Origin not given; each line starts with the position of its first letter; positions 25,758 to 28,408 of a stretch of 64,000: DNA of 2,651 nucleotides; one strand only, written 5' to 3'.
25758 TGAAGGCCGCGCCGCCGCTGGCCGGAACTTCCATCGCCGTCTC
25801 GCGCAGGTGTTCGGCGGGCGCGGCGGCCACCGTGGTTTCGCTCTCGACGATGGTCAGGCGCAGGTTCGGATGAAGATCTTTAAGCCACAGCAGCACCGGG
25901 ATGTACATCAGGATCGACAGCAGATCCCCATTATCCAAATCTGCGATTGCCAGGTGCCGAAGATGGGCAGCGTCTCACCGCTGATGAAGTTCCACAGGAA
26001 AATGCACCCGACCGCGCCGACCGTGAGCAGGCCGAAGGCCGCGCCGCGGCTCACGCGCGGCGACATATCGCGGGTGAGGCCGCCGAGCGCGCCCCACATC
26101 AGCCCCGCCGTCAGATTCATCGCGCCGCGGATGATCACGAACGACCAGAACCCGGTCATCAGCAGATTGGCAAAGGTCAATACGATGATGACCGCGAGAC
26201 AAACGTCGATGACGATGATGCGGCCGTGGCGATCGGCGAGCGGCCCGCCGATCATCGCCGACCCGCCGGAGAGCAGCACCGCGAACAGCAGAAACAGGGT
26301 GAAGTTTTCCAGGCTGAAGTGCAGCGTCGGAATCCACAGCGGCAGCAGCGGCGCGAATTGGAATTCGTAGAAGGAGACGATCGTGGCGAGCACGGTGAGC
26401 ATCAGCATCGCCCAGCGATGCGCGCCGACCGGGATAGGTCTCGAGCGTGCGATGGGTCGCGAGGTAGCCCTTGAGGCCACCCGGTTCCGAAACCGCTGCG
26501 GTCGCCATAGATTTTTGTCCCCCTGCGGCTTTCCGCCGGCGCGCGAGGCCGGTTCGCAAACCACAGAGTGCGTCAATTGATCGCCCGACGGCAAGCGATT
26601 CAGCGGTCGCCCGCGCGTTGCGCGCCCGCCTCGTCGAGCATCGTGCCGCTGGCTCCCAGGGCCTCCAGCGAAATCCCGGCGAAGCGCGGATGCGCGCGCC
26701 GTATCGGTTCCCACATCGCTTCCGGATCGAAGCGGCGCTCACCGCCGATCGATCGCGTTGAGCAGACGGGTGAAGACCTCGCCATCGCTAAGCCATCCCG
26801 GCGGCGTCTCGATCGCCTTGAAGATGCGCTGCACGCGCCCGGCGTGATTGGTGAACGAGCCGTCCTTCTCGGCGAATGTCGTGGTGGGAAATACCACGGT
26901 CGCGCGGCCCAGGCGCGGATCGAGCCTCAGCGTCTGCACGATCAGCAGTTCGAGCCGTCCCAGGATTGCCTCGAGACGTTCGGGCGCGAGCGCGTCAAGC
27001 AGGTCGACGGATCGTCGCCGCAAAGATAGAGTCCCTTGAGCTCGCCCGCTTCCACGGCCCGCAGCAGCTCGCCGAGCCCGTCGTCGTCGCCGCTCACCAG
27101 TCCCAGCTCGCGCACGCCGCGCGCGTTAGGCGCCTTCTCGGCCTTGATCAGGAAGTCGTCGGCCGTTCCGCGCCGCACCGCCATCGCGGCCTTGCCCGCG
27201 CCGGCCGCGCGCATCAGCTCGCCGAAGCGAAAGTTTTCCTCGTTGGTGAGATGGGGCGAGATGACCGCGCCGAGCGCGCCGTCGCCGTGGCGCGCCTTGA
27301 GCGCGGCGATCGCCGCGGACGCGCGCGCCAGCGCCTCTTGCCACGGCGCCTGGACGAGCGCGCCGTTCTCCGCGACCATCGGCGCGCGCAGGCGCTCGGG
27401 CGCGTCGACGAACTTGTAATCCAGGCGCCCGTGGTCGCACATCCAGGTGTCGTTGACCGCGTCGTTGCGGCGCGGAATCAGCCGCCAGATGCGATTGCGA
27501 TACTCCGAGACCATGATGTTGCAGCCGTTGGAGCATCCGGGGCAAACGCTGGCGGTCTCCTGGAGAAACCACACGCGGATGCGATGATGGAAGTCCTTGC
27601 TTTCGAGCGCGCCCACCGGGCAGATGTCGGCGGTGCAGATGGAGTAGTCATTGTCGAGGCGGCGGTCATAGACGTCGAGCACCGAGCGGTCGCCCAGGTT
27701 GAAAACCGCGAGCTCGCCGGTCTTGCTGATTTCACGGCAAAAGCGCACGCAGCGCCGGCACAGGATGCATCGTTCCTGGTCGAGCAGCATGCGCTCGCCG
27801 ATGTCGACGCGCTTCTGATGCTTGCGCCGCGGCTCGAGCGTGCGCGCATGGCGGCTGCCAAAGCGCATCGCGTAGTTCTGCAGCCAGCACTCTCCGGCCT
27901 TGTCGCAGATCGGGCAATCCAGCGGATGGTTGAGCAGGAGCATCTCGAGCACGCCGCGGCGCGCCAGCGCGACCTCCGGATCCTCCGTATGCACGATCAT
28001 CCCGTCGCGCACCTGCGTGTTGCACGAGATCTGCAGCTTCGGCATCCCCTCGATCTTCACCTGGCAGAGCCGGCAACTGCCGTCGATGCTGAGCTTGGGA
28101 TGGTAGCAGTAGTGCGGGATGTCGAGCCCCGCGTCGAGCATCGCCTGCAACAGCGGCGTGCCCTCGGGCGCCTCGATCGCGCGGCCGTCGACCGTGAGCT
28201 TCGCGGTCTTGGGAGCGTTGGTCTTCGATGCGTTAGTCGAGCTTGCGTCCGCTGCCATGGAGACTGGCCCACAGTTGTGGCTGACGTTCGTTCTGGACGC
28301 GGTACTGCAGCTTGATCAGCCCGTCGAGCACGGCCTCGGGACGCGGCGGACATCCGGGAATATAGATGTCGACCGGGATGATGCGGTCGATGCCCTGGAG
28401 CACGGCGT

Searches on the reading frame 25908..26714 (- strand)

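Call 69: search_protein_families(library=pfam, proteins=[window:25908-26714:-], max_evalue=0.001)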
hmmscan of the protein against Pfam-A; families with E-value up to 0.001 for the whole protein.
window:25908-26714:- (268 aa): 1 family
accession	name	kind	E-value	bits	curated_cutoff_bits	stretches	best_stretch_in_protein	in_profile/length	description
PF07690.21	MFS_1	-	2.2e-12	47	33.4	2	109-264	4-159/347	Major Facilitator Superfamily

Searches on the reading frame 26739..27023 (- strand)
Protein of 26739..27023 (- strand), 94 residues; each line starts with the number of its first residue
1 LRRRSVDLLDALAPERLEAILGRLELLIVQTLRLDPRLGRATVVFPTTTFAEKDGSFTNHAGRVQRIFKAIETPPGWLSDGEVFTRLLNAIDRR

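Call 69: search_protein_families(library=pfam, proteins=[window:26739-27023:-], max_evalue=0.001)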
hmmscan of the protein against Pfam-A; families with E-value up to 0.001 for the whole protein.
window:26739-27023:- (94 aa): 1 family
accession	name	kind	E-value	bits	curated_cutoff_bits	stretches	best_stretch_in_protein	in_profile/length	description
PF00384.28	Molybdopterin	-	1.2e-08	34.9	24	1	18-76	280-339/353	Molybdopterin oxidoreductase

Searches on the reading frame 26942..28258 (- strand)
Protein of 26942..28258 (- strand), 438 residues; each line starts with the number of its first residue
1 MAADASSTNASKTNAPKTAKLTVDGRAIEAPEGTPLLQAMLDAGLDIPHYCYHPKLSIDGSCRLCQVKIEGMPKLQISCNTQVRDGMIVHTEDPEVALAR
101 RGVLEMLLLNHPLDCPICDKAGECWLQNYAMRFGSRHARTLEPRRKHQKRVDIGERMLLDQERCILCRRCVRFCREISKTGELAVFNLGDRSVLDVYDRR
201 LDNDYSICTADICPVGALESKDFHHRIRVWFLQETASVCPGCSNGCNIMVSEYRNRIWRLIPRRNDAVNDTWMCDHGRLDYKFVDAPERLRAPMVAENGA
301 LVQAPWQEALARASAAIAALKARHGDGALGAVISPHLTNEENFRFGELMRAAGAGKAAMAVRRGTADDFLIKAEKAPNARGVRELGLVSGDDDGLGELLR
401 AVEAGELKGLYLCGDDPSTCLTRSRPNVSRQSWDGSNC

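Call 36: search_protein_families(library=ncbifam, proteins=[window:26942-28258:-], max_evalue=0.00001)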
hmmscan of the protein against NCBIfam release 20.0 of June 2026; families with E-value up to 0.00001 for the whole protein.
window:26942-28258:- (438 aa): 9 families
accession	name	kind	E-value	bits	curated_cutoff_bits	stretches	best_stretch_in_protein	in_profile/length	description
TIGR01973.1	NuoG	equivalog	2.3e-112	376.8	470.05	1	21-367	1-344/606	NADH-quinone oxidoreductase subunit NuoG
NF005895.0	PRK07860.1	equivalog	6.7e-89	298.9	802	1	7-352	6-350/811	NADH-quinone oxidoreductase subunit G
NF040763.1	FeFe_hydrog_A6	exception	5.9e-48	163.6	765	1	20-228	2-215/571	NADH-dependent [FeFe] hydrogenase, group A6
NF006305.0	PRK08493.1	equivalog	4.7e-43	147.4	591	2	20-177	3-156/819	NADH-quinone oxidoreductase subunit G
NF005745.0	PRK07569.1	equivalog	1.5e-38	132.5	333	1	20-221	5-210/238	bidirectional hydrogenase complex protein HoxU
NF040762.1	Hydr_FeFe_Clost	exception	1.9e-30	106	900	1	20-228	2-214/572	ferredoxin hydrogenase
NF009454.0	PRK12814.1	equivalog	1.8e-24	86.1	916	1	18-115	3-100/657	putative NADPH-dependent glutamate synthase small subunit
TIGR01591.1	Fdh-alpha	equivalog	4.4e-20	71.3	666.25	1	238-351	2-115/672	formate dehydrogenase subunit alpha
NF047855.1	AssmNtatRedNasC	equivalog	8.6e-14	50.7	1100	1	235-352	21-140/708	assimilatory nitrate reductase catalytic subunit NasC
